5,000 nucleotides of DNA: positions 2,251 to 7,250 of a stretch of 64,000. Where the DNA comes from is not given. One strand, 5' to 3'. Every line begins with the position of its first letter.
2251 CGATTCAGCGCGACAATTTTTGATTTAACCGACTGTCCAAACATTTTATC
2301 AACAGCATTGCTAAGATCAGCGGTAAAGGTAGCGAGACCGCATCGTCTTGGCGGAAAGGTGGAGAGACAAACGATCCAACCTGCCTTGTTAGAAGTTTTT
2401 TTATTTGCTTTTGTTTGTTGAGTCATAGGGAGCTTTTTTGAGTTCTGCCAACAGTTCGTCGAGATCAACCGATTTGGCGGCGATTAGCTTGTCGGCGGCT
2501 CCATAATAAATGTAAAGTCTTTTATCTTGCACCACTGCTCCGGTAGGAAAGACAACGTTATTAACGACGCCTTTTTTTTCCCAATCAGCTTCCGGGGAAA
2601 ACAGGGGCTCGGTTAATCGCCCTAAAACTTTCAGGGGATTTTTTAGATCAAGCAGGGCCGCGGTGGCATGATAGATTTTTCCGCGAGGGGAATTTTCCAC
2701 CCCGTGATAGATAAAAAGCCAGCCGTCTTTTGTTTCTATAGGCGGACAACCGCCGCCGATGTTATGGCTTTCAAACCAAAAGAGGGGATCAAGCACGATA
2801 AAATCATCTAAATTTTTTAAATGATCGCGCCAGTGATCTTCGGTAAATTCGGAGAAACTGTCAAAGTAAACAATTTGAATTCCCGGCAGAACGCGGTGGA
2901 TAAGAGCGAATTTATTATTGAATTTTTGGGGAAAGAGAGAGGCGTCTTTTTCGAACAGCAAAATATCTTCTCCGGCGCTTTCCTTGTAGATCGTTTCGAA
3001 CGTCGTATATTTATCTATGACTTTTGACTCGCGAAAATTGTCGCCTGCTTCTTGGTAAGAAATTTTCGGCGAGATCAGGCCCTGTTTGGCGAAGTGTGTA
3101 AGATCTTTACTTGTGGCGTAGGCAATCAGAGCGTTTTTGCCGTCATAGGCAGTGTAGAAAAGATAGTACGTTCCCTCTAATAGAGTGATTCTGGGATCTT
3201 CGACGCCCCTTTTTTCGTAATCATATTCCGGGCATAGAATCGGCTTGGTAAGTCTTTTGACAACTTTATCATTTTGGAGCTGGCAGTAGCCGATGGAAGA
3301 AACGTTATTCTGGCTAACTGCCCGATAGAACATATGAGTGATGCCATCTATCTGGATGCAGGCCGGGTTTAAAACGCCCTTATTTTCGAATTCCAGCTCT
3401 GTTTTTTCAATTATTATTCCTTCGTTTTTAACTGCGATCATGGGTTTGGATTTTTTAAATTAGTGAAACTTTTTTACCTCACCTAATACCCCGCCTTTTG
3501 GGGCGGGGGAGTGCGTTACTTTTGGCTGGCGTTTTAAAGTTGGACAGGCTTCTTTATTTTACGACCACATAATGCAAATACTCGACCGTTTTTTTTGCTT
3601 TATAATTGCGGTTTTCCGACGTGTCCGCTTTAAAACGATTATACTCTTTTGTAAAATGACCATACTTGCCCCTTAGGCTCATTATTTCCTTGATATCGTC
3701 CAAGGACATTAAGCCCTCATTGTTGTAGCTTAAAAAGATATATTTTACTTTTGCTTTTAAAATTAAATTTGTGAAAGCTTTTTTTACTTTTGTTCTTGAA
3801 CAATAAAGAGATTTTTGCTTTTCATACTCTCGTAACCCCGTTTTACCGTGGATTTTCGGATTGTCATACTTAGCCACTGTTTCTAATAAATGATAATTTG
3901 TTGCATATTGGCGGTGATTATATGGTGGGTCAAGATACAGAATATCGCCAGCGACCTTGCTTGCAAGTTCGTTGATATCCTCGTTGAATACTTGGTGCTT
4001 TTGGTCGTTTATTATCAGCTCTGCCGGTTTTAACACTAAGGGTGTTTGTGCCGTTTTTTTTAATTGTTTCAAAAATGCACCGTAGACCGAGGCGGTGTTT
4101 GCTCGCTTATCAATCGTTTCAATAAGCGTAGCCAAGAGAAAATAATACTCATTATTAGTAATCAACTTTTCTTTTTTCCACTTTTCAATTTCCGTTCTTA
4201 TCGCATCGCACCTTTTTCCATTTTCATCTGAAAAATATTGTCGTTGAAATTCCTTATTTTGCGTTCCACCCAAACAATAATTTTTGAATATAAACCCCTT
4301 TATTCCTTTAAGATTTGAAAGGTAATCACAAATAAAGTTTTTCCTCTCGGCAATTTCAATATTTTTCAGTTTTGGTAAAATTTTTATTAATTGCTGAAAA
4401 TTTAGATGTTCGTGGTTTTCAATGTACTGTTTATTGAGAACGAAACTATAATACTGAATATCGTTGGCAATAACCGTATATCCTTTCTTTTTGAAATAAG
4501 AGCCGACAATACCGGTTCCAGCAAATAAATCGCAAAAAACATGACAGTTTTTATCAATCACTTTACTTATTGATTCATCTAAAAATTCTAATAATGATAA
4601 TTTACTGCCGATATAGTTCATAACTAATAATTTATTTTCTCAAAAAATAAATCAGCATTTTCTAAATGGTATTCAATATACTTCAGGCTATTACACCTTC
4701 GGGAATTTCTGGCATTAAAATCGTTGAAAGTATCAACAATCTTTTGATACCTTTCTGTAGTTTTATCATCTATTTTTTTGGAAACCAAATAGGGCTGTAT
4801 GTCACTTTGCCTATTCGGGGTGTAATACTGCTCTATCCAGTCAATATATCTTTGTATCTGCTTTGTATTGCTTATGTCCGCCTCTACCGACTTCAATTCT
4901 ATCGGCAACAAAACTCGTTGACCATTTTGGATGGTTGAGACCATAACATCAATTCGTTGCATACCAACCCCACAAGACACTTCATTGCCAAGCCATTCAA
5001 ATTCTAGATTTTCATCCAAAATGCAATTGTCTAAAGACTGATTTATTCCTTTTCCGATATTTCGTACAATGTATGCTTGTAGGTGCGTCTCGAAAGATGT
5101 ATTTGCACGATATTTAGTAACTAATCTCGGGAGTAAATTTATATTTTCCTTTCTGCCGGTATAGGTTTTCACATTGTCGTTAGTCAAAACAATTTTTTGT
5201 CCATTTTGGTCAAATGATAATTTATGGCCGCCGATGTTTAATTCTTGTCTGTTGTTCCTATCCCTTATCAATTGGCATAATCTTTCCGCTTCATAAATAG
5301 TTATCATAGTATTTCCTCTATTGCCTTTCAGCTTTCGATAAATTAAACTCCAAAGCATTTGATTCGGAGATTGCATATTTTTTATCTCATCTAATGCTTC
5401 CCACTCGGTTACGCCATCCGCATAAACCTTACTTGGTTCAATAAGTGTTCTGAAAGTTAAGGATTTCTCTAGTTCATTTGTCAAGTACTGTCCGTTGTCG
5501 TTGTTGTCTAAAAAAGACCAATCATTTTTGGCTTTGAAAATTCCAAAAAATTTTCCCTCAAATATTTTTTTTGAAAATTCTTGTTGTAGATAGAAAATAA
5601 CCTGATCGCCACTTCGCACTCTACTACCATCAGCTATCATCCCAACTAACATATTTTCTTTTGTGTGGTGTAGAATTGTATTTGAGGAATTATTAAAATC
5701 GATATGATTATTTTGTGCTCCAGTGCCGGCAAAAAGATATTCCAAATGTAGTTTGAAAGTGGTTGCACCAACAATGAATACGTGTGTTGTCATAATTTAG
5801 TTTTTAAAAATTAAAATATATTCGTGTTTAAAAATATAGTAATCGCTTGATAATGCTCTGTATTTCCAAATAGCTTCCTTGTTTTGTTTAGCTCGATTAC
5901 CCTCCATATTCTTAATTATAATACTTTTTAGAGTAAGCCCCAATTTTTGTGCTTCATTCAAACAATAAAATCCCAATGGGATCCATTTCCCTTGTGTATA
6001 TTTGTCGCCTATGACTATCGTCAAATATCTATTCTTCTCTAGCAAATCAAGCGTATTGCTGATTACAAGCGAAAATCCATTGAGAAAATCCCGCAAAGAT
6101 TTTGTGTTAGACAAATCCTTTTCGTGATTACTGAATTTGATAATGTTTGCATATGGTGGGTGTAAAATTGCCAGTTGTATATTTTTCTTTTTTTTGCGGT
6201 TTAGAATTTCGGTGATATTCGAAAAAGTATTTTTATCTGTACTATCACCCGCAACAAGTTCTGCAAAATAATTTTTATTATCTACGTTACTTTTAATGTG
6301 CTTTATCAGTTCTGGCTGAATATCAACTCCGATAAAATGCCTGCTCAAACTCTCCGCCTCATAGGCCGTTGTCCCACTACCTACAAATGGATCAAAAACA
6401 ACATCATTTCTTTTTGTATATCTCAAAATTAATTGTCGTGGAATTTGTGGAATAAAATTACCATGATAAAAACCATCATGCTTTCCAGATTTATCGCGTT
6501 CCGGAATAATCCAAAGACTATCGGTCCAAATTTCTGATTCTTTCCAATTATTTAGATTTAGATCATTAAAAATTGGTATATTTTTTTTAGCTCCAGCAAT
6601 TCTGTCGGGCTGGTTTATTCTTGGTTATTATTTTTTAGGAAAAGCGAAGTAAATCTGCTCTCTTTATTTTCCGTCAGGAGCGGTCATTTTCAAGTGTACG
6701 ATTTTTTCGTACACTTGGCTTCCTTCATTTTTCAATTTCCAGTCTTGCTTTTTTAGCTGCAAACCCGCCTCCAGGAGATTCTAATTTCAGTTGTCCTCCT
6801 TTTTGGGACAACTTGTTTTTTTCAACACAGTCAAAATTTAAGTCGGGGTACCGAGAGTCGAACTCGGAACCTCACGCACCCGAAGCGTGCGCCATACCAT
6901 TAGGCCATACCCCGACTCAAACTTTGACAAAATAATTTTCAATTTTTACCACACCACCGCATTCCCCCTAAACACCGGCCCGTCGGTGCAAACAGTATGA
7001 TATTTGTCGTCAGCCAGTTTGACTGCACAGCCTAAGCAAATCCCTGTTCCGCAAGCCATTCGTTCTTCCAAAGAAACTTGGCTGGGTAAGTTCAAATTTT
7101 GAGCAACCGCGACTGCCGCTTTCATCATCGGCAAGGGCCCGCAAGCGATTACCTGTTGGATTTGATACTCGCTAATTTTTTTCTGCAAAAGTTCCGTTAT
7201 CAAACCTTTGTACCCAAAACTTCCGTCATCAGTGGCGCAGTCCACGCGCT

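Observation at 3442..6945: AT-rich three-gene MTase–nuclease–MTase cluster abutting the 3' end of tRNA-Pro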

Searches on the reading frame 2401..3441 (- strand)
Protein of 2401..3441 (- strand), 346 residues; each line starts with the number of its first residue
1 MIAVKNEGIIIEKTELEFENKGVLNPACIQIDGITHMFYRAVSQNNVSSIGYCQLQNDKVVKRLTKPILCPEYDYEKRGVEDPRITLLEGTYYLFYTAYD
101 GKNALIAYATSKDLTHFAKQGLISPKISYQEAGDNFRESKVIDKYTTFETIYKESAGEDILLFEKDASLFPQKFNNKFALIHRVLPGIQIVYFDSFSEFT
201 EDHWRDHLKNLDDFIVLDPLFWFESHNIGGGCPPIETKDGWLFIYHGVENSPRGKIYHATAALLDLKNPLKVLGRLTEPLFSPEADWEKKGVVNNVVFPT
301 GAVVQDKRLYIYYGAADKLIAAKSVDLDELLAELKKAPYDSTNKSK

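Call 52: find_related_loci(query=window:2401-3441:-, collection=metagenome_contigs, flank=7000)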
Query window:2401-3441:- (346 aa) in metagenome_contigs; peptide patterns used: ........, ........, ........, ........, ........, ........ (x = any residue, [..] = any of these).
209 stretches matched a pattern; 153 encode a relative of the query (tblastn E <= 1e-3); the best 80 are kept; 80 distinct loci.
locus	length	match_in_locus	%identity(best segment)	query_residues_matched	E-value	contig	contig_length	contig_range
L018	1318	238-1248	82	1-337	0e+0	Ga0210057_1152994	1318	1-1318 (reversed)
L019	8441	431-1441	82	1-337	0e+0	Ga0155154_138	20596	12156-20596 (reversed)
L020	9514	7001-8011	82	1-337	0e+0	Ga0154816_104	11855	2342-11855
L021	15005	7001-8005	80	1-335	0e+0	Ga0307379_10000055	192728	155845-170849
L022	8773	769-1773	80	1-335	0e+0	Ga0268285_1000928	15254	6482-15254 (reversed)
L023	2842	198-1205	79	1-336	0e+0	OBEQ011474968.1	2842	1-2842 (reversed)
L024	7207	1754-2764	80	1-337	0e+0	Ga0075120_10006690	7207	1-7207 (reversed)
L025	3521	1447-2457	80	1-337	0e+0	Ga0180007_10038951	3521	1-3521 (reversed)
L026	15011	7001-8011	80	1-337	0e+0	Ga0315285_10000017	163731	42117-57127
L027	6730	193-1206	78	1-338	0e+0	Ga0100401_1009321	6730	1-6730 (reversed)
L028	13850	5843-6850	80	1-336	0e+0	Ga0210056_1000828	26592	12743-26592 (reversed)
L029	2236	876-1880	81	1-335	0e+0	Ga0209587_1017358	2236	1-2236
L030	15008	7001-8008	80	1-336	0e+0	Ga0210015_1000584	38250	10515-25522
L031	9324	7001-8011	80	1-337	0e+0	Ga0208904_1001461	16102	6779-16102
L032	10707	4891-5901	80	1-337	0e+0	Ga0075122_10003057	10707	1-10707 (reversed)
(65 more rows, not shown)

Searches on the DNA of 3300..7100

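Call 96: search_rna_families(source=window, start=3300, end=7100, threshold=evalue, max_evalue=1)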
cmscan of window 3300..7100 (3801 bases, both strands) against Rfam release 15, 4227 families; matches with E-value up to 1: 3.
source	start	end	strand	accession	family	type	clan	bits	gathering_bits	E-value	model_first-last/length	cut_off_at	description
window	6843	6914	-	RF00005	tRNA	Gene; tRNA;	CL00001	62.3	29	2.4e-12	1-71/71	no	tRNA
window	6158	6237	-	RF02078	STnc210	Gene; sRNA;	-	22.5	100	0.36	1-179/179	no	Salmonella enterica sRNA STnc210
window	6608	6661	+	RF04297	mir-35_2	Gene; miRNA;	CL00088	20.3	41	0.72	1-62/62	no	mir-35_2 microRNA precursor family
